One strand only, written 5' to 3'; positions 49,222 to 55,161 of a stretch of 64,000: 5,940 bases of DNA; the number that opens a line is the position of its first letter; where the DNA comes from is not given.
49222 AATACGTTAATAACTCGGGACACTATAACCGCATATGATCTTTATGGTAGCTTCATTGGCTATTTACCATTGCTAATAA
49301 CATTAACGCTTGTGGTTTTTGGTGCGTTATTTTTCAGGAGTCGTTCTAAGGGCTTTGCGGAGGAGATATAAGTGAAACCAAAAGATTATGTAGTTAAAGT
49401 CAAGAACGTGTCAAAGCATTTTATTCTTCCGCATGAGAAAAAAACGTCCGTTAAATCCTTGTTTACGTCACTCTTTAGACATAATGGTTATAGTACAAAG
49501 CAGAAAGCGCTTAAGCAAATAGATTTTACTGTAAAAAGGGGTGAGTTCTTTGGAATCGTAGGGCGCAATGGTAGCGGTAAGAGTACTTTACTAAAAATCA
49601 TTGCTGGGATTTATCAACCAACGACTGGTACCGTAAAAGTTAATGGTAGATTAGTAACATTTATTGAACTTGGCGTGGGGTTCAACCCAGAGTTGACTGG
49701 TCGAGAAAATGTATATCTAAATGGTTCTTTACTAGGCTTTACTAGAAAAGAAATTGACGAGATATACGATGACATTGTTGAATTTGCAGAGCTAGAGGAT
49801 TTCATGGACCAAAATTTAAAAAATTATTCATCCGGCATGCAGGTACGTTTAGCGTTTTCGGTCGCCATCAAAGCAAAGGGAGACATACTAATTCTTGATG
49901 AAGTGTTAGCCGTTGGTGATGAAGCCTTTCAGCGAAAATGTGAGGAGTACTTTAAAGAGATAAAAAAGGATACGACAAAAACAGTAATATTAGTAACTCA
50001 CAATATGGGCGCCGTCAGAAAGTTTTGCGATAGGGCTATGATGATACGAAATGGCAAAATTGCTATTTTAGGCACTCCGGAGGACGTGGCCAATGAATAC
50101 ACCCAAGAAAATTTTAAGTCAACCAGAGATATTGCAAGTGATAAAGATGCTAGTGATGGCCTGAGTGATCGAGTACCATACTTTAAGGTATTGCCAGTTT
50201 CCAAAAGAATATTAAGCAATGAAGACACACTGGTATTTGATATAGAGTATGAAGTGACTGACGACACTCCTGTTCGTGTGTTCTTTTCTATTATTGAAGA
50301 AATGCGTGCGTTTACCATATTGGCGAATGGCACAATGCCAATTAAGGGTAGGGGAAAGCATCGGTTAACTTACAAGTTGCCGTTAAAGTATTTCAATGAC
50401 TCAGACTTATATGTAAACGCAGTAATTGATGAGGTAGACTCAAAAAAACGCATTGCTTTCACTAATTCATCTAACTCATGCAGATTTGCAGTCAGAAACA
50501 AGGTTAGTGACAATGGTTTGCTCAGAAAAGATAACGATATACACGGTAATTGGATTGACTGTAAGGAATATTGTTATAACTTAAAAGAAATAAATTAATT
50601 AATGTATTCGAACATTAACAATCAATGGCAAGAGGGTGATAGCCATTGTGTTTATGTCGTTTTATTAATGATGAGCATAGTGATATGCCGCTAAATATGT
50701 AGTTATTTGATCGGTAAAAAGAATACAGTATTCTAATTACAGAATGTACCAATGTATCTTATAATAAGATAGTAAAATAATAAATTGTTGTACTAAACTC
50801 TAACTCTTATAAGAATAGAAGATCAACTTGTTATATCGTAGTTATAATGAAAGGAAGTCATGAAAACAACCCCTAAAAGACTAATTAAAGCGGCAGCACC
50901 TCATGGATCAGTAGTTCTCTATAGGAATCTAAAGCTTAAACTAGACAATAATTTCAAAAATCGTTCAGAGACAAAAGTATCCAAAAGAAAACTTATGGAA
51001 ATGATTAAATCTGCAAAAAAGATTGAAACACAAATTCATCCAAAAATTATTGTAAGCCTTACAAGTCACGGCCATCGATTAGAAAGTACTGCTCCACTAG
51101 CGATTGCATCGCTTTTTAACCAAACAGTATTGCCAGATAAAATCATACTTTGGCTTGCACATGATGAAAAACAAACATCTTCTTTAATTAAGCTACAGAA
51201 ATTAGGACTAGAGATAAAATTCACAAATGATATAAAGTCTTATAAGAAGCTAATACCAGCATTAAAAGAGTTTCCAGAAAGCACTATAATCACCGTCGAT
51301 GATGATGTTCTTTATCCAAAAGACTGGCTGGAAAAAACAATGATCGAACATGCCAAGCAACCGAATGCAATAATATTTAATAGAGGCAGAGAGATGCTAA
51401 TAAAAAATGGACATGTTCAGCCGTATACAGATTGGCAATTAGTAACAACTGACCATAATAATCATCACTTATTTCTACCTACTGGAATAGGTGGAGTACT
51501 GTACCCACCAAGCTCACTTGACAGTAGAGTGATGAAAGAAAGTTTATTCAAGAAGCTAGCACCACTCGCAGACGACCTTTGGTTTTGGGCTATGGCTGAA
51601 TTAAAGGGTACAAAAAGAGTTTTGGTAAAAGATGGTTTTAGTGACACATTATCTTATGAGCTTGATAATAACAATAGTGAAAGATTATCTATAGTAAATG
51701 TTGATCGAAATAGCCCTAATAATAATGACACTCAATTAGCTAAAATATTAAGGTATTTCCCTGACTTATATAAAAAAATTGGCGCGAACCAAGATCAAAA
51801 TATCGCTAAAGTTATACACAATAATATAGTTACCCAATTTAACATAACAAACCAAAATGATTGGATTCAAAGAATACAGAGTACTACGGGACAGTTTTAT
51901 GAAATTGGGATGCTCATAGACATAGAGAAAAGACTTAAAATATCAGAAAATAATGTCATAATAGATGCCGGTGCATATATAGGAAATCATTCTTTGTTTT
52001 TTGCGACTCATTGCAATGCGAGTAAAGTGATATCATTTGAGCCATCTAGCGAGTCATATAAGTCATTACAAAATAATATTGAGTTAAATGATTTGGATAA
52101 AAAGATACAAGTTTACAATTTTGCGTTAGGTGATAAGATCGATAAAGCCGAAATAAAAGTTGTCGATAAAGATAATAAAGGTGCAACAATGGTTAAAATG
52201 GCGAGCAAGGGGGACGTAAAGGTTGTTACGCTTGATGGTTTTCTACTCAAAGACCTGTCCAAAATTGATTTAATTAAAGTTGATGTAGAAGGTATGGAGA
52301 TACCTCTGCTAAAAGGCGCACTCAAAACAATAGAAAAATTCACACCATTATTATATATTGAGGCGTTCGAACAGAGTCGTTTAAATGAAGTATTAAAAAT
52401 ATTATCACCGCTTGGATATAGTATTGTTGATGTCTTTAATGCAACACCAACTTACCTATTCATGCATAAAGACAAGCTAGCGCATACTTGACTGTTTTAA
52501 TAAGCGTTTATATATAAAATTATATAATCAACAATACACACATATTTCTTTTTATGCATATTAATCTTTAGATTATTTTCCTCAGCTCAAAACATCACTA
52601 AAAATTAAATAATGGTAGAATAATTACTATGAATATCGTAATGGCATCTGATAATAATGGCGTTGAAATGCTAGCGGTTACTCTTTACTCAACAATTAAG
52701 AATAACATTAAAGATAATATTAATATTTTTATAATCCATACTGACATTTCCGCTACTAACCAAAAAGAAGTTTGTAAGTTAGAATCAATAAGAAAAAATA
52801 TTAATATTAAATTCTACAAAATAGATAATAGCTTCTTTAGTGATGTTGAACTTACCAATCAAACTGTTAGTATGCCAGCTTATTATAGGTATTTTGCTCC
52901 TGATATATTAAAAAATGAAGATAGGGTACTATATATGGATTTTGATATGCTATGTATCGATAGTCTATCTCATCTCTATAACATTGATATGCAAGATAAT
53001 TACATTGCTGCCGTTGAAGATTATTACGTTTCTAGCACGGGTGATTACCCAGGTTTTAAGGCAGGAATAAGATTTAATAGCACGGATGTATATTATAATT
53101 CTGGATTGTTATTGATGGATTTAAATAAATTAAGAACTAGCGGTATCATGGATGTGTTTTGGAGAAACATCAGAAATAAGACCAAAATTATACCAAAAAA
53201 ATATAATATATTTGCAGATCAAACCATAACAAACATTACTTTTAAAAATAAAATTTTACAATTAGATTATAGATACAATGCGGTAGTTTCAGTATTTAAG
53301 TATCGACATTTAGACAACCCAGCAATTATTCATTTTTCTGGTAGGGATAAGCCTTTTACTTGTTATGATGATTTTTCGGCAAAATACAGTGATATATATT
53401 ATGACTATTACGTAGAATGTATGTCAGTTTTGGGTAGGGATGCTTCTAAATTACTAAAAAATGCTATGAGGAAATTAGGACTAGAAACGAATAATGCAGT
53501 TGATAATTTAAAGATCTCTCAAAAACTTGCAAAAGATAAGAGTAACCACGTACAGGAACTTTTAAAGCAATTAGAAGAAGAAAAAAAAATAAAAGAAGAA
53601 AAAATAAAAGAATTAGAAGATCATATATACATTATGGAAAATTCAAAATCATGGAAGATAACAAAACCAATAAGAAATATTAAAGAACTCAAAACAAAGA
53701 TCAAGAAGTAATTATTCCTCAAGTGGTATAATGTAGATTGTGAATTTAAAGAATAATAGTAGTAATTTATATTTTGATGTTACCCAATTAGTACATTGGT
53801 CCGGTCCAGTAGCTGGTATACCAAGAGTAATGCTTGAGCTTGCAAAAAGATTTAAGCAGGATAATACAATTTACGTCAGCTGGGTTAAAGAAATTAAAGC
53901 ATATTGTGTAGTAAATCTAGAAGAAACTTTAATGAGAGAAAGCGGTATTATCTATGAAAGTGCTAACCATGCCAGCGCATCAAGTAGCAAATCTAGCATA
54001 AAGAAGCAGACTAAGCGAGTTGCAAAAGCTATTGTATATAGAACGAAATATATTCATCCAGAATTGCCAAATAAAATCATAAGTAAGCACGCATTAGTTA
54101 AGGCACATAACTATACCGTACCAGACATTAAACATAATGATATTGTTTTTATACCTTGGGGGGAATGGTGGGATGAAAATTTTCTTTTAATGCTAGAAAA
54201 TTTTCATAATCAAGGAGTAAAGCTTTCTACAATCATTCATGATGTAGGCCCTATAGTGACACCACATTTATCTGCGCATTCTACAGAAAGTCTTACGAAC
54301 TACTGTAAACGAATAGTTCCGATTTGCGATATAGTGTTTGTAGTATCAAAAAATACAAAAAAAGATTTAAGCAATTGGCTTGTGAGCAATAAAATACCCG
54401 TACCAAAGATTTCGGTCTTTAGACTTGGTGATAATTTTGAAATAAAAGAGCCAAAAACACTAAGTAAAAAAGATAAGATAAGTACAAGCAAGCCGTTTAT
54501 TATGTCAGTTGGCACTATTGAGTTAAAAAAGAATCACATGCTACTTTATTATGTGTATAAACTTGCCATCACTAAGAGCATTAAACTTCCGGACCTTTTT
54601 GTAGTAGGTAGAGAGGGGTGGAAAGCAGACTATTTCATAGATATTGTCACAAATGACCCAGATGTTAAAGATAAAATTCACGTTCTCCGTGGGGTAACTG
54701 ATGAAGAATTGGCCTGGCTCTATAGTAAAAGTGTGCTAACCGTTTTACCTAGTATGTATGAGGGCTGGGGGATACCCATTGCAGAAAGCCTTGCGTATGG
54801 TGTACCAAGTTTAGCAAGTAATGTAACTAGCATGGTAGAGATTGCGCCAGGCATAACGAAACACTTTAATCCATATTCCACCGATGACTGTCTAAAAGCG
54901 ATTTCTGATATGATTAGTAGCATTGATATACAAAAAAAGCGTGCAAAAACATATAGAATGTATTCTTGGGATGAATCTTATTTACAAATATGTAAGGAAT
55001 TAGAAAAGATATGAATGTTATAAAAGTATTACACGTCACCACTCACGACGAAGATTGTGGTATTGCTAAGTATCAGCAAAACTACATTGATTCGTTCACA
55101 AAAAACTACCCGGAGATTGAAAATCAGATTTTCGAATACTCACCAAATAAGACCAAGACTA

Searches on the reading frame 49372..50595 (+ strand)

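Call 58: search_protein_families(library=pfam, proteins=[window:49372-50595:+], max_evalue=0.001)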
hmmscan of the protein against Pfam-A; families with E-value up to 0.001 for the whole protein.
window:49372-50595:+ (408 aa): 5 families
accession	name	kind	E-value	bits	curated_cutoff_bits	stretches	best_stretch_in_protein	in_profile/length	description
PF00005.33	ABC_tran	-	2.1e-24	87.1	25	1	47-178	1-135/137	ABC transporter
PF13304.12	AAA_21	-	5.9e-06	27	27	1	59-80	1-22/304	AAA domain, putative AbiEii toxin, Type IV TA system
PF02463.25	SMC_N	-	9.6e-05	22.3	40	0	57-77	24-44/220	RecF/RecN/SMC N terminal domain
PF13476.12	AAA_23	-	0.00036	21.7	27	0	48-78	13-40/201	AAA domain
PF13555.12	AAA_29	-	0.00088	19.4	27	0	52-84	17-49/61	P-loop containing region of AAA domain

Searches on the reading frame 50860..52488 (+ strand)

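Call 58: search_protein_families(library=pfam, proteins=[window:50860-52488:+], max_evalue=0.001)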
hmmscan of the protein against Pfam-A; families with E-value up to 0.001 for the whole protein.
window:50860-52488:+ (543 aa): 3 families
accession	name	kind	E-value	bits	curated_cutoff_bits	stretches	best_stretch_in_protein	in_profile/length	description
PF05050.19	Methyltransf_21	-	1.4e-19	71.3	22.7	1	369-521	1-172/173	Methyltransferase FkbM domain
PF02475.24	TRM5-TYW2_MTfase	-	9.8e-09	35.8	28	1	360-420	33-93/164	TRM5/TYW2 methyltransferase domain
PF05575.17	V_cholerae_RfbT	-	6.1e-08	32.7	27.9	1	348-504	66-227/286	Vibrio cholerae RfbT protein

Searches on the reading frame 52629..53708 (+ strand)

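Call 74: search_protein_families(library=pfam, proteins=[window:52629-53708:+], max_evalue=0.00001)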
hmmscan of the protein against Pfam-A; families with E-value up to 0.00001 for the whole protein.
window:52629-53708:+ (360 aa): 1 family
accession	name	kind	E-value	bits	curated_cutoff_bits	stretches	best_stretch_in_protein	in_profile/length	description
PF01501.26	Glyco_transf_8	-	2.2e-37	129.5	24.3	1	2-242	1-248/253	Glycosyl transferase family 8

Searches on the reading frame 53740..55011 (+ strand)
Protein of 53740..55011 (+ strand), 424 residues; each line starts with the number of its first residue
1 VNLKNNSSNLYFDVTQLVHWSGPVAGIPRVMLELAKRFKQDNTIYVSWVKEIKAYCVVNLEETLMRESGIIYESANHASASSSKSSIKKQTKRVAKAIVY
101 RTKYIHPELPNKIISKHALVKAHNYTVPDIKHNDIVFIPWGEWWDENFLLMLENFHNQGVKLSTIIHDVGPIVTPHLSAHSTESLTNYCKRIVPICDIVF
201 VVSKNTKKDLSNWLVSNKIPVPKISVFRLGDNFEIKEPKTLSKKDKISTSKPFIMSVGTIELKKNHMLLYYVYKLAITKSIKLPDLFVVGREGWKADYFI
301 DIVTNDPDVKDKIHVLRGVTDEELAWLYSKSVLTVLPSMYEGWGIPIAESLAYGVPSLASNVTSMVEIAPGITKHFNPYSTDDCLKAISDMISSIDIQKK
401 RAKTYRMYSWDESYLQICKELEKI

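Call 74: search_protein_families(library=pfam, proteins=[window:53740-55011:+], max_evalue=0.00001)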
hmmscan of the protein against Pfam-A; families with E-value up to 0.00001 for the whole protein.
window:53740-55011:+ (424 aa): 2 families
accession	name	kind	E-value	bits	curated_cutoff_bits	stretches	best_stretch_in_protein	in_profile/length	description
PF00534.26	Glycos_transf_1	-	7.4e-17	61.9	26.4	1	241-394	5-158/172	Glycosyl transferases group 1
PF13692.12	Glyco_trans_1_4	-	2.1e-11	44.7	27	1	252-392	2-140/142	Glycosyl transferases group 1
